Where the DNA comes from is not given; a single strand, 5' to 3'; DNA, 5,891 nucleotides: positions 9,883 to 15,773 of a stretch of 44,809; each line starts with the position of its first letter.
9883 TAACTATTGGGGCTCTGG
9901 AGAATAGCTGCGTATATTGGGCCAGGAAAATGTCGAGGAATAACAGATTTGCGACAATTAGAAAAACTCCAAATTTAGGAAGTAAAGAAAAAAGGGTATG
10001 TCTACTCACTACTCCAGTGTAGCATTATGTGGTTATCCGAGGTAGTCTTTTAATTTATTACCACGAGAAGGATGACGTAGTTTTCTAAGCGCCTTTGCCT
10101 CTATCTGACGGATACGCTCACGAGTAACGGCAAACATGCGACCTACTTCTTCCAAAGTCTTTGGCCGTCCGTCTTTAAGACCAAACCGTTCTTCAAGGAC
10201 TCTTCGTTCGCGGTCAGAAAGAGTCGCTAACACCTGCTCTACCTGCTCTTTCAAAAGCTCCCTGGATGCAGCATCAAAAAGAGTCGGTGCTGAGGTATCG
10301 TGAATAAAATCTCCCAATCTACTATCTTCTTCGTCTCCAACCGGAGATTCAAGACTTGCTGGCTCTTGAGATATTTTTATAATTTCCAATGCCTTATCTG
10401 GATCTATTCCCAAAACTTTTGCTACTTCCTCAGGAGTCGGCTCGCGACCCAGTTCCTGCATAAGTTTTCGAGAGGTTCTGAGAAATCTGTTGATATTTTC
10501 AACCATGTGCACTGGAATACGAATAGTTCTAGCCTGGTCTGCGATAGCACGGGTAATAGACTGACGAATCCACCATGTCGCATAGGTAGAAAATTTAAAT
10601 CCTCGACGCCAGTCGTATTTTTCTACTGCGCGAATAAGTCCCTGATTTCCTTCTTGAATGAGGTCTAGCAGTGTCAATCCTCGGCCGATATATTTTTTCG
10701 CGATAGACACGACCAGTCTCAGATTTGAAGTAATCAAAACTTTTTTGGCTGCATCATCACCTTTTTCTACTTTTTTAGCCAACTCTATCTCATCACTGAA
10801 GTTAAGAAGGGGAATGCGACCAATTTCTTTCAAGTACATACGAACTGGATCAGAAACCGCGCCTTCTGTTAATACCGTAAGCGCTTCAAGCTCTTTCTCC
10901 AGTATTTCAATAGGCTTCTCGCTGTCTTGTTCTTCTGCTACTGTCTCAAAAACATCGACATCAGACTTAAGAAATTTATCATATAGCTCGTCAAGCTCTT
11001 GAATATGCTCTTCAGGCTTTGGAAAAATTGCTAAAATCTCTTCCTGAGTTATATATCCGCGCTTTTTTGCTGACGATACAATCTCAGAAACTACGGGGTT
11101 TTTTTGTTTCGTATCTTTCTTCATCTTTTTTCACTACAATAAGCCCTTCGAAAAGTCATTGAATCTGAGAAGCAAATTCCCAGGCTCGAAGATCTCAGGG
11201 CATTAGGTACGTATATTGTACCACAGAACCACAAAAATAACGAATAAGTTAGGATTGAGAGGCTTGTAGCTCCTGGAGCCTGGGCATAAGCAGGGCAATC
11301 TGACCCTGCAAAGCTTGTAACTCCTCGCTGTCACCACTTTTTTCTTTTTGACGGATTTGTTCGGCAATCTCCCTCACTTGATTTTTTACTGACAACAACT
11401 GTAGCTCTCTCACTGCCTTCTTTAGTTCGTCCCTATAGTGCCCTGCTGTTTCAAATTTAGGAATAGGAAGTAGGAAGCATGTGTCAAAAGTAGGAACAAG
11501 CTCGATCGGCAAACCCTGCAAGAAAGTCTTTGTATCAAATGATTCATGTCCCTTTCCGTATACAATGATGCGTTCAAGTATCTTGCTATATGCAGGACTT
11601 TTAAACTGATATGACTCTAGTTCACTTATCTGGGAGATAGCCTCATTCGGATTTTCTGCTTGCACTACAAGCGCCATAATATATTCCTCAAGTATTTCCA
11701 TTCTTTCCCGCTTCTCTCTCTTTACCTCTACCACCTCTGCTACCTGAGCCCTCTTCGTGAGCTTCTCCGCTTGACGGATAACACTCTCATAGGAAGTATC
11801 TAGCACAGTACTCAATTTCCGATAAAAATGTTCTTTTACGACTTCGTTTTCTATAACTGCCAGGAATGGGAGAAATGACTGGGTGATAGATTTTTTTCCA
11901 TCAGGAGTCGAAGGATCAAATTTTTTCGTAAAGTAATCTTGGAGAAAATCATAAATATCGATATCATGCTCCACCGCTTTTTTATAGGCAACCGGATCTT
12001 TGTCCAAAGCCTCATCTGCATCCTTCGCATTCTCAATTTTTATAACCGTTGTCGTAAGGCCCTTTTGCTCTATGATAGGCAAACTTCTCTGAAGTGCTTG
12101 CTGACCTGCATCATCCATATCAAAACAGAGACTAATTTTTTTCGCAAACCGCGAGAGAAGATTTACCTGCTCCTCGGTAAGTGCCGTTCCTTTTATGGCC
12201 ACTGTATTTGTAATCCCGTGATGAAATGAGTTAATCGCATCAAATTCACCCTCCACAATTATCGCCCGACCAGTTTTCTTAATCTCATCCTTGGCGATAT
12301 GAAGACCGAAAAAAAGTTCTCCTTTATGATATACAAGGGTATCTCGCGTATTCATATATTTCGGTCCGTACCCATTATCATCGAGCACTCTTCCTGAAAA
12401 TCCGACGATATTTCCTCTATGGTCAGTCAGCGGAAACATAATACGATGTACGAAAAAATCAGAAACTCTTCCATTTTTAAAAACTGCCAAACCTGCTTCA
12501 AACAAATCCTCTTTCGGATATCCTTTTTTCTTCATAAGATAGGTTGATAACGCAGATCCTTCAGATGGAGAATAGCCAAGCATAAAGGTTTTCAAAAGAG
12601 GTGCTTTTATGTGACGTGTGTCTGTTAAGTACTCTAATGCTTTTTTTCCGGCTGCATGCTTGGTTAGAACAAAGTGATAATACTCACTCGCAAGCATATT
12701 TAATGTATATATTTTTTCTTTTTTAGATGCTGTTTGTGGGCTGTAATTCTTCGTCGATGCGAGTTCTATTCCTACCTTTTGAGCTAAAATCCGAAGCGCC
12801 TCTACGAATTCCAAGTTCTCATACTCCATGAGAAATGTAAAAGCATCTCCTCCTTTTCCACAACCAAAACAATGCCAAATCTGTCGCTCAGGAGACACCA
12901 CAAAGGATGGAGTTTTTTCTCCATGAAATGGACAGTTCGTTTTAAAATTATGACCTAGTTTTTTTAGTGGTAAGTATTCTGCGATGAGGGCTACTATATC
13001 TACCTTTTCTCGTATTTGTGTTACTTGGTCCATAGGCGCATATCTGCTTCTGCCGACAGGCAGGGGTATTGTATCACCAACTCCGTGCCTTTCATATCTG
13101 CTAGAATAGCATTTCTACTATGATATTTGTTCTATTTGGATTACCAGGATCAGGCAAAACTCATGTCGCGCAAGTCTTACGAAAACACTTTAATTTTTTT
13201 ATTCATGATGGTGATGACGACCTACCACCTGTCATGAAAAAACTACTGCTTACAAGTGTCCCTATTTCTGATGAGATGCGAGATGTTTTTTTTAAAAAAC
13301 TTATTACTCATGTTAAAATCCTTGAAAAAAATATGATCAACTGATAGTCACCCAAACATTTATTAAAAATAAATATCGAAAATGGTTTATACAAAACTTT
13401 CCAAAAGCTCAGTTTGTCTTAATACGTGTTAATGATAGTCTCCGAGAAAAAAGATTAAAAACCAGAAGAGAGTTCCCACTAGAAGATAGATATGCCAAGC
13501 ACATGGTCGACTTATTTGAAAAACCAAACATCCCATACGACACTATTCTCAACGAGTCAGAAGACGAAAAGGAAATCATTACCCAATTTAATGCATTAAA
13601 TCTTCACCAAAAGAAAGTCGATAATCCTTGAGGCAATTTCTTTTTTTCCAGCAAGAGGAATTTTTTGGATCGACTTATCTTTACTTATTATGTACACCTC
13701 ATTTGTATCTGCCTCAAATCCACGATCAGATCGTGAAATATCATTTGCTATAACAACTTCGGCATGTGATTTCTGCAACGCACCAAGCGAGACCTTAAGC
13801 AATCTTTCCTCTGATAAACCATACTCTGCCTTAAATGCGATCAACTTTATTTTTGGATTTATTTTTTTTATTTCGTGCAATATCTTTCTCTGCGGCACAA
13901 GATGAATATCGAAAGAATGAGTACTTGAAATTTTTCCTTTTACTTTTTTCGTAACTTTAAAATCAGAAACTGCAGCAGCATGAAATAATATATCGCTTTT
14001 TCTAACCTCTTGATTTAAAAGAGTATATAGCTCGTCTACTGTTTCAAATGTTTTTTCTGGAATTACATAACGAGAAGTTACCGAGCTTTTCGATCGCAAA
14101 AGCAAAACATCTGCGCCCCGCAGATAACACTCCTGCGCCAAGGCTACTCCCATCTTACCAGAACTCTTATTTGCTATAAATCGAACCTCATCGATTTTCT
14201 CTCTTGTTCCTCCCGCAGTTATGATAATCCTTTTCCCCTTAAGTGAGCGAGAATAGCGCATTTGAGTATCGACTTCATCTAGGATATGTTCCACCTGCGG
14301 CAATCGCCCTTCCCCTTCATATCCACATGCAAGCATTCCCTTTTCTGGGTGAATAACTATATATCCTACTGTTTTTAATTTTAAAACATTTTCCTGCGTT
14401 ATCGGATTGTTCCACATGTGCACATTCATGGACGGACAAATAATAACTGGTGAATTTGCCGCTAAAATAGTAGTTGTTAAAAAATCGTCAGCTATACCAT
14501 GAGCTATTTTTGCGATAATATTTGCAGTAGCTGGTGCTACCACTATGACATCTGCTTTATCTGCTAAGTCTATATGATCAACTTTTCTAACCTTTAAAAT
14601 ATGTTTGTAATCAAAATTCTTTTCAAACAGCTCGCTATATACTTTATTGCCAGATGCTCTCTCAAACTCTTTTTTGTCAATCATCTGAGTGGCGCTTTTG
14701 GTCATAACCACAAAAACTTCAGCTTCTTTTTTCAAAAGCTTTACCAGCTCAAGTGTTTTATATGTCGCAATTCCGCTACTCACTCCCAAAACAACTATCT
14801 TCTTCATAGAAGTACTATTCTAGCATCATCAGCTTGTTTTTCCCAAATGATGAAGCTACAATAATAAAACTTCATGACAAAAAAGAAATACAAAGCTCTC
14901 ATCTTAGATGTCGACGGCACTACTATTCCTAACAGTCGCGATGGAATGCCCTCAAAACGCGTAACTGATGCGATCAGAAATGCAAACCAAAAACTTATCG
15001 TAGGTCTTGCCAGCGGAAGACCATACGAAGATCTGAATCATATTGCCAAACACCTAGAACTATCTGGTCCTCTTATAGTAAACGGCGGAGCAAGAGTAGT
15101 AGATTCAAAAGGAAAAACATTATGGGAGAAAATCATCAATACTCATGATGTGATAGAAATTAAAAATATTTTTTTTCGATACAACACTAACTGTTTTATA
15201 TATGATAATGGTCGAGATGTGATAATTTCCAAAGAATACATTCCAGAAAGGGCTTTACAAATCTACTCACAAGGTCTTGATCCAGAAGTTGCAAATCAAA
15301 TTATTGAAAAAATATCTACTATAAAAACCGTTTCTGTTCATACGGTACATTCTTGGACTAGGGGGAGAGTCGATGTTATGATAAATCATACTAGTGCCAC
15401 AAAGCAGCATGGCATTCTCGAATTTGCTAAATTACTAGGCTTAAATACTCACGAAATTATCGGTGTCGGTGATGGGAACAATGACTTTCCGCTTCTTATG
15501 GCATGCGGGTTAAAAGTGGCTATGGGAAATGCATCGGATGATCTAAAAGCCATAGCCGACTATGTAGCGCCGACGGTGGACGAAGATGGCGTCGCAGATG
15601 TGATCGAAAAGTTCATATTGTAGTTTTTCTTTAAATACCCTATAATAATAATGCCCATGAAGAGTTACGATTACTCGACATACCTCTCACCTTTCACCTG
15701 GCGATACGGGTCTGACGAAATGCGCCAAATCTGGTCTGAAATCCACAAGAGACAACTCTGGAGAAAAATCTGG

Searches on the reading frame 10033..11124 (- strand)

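Call 64: search_protein_families(library=pfam, proteins=[window:10033-11124:-], max_evalue=0.00001)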
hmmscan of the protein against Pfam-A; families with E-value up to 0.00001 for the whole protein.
window:10033-11124:- (363 aa): 5 families
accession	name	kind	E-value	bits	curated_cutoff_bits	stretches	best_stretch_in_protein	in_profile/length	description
PF04539.22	Sigma70_r3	-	1.7e-25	89.4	25.3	1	209-281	1-73/78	Sigma-70 region 3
PF04542.20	Sigma70_r2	-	9.5e-23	80.2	24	1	130-200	1-71/71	Sigma-70 region 2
PF04545.22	Sigma70_r4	-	2e-19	69.3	24.1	1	298-351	1-50/50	Sigma-70, region 4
PF00140.25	Sigma70_r1_2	-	4.4e-16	59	22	1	92-125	1-34/34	Sigma-70 factor, region 1.2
PF03979.19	Sigma70_r1_1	-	1.2e-08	35.2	22.5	1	10-68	5-63/81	Sigma-70 factor, region 1.1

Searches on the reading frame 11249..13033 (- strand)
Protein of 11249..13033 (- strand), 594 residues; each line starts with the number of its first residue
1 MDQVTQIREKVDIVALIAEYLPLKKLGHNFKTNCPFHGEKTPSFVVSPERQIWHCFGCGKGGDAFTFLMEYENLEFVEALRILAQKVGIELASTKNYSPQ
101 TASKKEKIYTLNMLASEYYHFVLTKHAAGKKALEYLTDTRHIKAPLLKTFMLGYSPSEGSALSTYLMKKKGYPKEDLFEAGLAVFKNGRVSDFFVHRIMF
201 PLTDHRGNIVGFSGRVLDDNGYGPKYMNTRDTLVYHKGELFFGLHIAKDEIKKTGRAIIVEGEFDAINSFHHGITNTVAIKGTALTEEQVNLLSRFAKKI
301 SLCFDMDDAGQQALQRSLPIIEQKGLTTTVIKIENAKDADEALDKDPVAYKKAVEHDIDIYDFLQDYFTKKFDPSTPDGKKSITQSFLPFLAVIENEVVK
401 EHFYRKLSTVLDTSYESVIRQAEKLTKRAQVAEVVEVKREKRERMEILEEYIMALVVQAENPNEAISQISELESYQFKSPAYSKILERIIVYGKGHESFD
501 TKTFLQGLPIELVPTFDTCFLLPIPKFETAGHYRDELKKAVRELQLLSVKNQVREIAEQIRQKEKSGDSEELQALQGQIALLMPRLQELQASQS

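Call 64: search_protein_families(library=pfam, proteins=[window:11249-13033:-], max_evalue=0.00001)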
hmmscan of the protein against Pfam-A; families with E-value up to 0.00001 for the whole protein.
window:11249-13033:- (594 aa): 6 families
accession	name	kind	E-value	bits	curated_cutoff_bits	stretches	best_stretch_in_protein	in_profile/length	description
PF01807.25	Zn_ribbon_DnaG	-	1.6e-35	121.3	24.9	1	3-94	5-96/98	CHC2 zinc finger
PF08275.17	DNAG_N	-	9.4e-33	113.5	26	1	122-248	4-128/128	DNA primase catalytic core, N-terminal domain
PF13155.12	Toprim_2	-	1.3e-20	74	22.1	1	258-343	1-88/88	Toprim-like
PF13662.12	Toprim_4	-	8.1e-15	55.3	25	1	256-331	2-84/85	Toprim domain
PF01751.28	Toprim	-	1.3e-09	38.5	23.1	1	257-330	2-93/96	Toprim domain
PF10410.14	DnaB_bind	-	1.9e-06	28.5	20.6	1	362-411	2-51/56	DnaB-helicase binding domain of primase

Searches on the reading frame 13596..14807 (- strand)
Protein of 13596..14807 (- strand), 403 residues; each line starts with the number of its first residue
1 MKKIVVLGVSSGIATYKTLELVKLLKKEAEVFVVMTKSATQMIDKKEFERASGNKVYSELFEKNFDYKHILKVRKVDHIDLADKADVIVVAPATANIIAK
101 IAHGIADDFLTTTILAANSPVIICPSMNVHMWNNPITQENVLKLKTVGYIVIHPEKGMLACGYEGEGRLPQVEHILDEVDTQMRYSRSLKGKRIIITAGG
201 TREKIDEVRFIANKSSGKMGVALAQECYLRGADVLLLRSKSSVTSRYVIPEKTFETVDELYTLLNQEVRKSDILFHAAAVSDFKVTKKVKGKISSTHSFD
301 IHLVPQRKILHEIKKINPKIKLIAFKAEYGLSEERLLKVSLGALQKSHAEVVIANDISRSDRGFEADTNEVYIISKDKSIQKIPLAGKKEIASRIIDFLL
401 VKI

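Call 64: search_protein_families(library=pfam, proteins=[window:13596-14807:-], max_evalue=0.00001)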
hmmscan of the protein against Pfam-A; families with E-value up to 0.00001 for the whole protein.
window:13596-14807:- (403 aa): 2 families
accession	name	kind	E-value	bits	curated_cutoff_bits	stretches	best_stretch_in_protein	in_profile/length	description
PF04127.22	DFP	-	4e-49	167.4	22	1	189-374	1-186/186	DNA/pantothenate metabolism flavoprotein C-terminal domain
PF02441.25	Flavoprotein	-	9e-35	120.1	22.7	1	4-180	2-159/162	Flavoprotein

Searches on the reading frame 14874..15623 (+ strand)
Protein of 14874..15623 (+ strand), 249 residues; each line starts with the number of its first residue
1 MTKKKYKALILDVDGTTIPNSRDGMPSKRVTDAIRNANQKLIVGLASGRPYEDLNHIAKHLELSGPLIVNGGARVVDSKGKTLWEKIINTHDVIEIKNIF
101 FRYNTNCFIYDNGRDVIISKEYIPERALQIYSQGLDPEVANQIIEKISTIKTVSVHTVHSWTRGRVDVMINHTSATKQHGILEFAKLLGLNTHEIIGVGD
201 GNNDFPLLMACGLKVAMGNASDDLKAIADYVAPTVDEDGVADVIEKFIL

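Call 63: search_protein_families(library=pfam, proteins=[window:14874-15623:+], max_evalue=0.00001)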
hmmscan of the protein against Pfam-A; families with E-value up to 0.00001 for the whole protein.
window:14874-15623:+ (249 aa): 2 families
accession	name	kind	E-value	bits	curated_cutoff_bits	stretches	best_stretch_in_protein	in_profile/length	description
PF08282.18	Hydrolase_3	-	5.2e-39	135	20.9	2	137-244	151-255/255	haloacid dehalogenase-like hydrolase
PF05116.19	S6PP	-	4.9e-07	30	20.3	0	135-224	124-213/247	Sucrose-6F-phosphate phosphohydrolase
